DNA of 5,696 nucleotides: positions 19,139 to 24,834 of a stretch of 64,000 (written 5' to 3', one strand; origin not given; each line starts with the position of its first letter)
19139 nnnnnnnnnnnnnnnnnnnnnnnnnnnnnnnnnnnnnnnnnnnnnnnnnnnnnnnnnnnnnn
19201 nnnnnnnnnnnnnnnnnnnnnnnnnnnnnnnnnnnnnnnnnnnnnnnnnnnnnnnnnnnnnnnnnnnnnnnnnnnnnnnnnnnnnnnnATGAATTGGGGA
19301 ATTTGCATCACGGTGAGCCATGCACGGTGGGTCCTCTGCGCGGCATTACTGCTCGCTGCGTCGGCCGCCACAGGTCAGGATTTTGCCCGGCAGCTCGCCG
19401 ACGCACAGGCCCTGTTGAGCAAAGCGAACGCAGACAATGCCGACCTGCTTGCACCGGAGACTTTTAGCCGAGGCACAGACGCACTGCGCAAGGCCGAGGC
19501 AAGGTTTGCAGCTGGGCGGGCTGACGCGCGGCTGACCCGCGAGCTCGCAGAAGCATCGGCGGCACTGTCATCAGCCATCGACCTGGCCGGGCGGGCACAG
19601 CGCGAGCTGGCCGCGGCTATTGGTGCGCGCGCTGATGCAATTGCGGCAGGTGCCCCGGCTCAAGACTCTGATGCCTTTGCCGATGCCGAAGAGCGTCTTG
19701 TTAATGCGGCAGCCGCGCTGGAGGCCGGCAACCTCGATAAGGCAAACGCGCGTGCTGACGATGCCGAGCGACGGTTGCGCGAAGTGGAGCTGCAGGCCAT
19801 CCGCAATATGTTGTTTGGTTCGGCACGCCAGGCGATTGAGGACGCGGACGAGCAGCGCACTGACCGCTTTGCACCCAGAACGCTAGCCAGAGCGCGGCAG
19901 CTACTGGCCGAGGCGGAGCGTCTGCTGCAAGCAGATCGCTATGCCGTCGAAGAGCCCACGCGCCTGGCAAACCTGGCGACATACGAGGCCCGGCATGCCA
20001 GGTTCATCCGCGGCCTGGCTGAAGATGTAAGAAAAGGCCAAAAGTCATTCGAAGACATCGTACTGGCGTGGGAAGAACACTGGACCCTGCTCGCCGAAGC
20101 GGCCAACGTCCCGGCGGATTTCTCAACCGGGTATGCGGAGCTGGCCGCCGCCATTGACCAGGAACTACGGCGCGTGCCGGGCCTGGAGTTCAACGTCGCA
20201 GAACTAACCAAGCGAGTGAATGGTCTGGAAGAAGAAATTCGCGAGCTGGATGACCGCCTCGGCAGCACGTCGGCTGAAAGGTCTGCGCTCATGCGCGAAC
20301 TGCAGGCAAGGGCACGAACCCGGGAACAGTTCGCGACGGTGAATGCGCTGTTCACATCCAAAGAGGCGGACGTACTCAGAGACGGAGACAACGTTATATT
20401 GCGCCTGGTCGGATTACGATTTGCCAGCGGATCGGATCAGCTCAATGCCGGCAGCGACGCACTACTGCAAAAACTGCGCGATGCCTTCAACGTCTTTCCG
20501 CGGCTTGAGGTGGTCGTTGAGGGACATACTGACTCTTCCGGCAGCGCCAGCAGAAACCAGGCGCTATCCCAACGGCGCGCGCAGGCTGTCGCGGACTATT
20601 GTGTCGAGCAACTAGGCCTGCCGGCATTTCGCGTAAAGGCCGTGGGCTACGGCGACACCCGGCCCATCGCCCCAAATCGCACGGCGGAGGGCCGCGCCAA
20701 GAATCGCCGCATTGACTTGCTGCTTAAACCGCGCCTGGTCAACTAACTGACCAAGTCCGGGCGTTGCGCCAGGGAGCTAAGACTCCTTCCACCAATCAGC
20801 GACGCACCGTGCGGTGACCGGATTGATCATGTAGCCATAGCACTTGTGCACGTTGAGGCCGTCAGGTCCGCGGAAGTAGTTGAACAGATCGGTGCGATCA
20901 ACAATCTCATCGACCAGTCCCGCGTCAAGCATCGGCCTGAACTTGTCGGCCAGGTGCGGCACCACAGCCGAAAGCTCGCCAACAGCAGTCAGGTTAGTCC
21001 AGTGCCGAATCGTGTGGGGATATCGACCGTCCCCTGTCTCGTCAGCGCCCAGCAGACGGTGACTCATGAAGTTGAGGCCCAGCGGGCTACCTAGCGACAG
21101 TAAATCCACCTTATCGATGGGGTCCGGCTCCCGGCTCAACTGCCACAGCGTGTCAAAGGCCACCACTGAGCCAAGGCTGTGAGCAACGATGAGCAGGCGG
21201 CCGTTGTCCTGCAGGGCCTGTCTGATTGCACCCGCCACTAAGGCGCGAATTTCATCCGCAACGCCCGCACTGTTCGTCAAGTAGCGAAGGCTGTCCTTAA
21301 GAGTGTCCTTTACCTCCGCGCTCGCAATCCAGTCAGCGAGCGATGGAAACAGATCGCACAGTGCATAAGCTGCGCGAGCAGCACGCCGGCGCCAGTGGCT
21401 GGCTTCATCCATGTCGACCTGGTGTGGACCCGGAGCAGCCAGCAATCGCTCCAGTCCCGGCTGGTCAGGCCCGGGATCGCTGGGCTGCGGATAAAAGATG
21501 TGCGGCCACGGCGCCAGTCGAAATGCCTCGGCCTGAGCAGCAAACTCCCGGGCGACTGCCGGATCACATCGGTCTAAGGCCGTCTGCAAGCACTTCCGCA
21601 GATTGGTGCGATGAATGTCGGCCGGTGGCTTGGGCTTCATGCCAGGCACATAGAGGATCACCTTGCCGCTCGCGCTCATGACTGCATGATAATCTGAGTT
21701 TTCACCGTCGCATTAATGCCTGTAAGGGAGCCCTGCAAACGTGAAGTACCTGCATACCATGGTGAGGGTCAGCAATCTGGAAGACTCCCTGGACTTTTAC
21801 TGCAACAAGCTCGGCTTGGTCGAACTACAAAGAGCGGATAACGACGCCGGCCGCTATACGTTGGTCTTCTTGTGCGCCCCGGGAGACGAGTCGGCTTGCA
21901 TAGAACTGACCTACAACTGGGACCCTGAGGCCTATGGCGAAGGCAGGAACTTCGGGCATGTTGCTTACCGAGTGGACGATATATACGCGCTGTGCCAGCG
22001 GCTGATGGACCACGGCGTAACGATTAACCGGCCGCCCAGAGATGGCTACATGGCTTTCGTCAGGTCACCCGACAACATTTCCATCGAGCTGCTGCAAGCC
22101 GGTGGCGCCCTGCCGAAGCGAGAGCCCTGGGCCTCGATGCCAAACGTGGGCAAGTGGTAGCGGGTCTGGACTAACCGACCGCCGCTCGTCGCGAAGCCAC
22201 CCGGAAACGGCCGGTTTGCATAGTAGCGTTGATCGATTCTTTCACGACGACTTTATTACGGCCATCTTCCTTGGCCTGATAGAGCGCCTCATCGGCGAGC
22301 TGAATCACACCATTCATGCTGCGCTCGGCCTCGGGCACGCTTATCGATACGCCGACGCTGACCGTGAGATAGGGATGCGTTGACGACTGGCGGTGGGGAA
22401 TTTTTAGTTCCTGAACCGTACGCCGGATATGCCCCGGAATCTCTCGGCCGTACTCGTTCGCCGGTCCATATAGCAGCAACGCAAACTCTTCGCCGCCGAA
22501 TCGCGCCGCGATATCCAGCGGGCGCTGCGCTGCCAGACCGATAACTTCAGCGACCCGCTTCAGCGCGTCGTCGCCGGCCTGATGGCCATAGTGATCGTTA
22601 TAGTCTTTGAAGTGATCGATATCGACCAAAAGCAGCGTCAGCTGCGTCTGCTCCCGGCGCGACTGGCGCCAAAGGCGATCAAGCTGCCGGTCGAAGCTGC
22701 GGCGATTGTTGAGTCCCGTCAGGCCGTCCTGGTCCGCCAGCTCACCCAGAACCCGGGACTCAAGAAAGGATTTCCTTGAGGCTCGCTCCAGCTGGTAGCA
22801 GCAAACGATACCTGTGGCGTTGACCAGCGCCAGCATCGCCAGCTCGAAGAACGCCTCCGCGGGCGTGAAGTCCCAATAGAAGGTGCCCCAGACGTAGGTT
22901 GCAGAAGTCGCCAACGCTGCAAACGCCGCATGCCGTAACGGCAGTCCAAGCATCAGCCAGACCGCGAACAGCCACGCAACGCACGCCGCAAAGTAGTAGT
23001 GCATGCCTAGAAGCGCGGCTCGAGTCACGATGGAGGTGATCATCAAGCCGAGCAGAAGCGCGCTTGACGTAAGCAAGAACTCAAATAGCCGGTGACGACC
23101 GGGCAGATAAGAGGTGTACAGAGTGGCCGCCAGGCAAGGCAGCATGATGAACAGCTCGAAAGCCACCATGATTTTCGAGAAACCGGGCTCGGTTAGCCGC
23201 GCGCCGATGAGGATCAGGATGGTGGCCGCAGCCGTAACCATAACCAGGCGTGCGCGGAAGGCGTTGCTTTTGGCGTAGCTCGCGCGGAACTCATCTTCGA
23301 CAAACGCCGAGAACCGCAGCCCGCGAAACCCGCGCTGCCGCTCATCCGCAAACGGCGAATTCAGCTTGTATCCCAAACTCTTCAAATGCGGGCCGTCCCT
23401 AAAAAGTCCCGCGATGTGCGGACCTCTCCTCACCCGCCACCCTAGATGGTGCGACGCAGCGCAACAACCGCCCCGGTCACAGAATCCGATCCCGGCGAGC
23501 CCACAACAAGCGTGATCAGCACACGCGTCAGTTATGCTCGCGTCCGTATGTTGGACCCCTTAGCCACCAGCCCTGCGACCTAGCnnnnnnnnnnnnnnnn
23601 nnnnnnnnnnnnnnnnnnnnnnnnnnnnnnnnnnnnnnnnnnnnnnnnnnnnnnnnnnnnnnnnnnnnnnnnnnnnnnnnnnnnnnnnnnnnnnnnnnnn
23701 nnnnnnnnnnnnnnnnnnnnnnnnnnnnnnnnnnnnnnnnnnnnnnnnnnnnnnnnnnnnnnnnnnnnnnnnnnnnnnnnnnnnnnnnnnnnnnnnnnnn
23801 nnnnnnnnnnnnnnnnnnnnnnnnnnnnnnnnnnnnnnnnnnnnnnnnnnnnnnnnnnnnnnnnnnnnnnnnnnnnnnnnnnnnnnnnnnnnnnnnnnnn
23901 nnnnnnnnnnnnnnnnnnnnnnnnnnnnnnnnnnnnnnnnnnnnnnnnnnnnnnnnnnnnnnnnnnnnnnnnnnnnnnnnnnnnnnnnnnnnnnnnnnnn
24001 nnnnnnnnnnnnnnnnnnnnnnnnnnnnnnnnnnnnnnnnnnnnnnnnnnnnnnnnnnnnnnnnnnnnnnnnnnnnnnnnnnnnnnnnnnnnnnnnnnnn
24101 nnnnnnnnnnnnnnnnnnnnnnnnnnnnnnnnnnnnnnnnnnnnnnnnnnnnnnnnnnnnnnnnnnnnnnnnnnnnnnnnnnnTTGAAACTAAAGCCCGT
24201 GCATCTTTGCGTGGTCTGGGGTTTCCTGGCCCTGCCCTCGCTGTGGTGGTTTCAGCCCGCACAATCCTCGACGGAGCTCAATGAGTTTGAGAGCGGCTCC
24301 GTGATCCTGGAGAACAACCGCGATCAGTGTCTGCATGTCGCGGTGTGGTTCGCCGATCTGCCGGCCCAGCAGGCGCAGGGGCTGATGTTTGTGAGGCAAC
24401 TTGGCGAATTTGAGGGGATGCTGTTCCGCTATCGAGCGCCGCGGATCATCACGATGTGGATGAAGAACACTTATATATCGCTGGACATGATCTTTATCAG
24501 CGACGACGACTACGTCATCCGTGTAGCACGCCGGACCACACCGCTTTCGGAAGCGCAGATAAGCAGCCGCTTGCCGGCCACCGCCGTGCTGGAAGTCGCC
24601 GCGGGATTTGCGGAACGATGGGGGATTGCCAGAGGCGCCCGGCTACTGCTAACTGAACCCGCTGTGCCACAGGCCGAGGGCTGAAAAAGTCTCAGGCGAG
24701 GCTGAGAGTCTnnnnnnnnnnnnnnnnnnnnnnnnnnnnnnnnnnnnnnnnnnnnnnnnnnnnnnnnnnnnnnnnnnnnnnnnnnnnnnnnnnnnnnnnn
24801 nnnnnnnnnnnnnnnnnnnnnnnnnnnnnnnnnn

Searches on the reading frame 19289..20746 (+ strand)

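Call 20: search_protein_families(library=pfam, proteins=[window:19289-20746:+], max_evalue=0.001)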
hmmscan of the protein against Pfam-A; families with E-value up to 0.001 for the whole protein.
window:19289-20746:+ (485 aa): 2 families
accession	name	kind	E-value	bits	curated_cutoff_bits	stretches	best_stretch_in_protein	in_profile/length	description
PF00691.25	OmpA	-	1.8e-24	86.3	27.2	1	377-473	1-98/98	OmpA family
PF14346.11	DUF4398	-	1.2e-05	26.1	27.9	1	35-110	2-78/78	Domain of unknown function (DUF4398)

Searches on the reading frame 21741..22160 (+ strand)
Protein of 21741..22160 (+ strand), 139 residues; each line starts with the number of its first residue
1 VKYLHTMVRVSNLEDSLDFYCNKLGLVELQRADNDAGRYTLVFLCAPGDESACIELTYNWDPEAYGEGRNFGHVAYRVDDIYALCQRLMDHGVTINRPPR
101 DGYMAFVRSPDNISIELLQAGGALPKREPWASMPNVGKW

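Call 20: search_protein_families(library=pfam, proteins=[window:21741-22160:+], max_evalue=0.001)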
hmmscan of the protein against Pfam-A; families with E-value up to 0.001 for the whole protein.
window:21741-22160:+ (139 aa): 2 families
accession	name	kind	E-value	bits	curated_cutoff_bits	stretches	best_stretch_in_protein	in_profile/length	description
PF00903.31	Glyoxalase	-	4.8e-21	75.8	20.6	1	4-116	3-120/121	Glyoxalase/Bleomycin resistance protein/Dioxygenase superfamily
PF13669.12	Glyoxalase_4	-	7.9e-10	39.4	27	1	5-102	2-101/109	Glyoxalase/Bleomycin resistance protein/Dioxygenase superfamily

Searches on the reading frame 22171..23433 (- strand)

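Call 20: search_protein_families(library=pfam, proteins=[window:22171-23433:-], max_evalue=0.001)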
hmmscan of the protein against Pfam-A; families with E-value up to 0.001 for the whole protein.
window:22171-23433:- (420 aa): 1 family
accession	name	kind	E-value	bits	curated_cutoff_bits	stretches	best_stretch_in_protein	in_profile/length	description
PF00990.26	GGDEF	-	1.2e-49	168.6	23.8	1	233-394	1-161/161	Diguanylate cyclase, GGDEF domain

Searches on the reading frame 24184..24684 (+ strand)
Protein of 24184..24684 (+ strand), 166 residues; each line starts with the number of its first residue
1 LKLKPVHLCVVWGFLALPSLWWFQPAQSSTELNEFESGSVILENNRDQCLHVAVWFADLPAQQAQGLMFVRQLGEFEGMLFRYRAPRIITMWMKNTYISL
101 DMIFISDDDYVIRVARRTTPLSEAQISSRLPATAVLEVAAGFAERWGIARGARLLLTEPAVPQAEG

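Call 20: search_protein_families(library=pfam, proteins=[window:24184-24684:+], max_evalue=0.001)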
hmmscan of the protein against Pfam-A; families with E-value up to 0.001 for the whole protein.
window:24184-24684:+ (166 aa): 1 family
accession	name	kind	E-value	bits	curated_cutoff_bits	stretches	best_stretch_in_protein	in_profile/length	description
PF02643.20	DUF192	-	3.9e-27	94.6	27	1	53-154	2-94/96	Uncharacterized ACR, COG1430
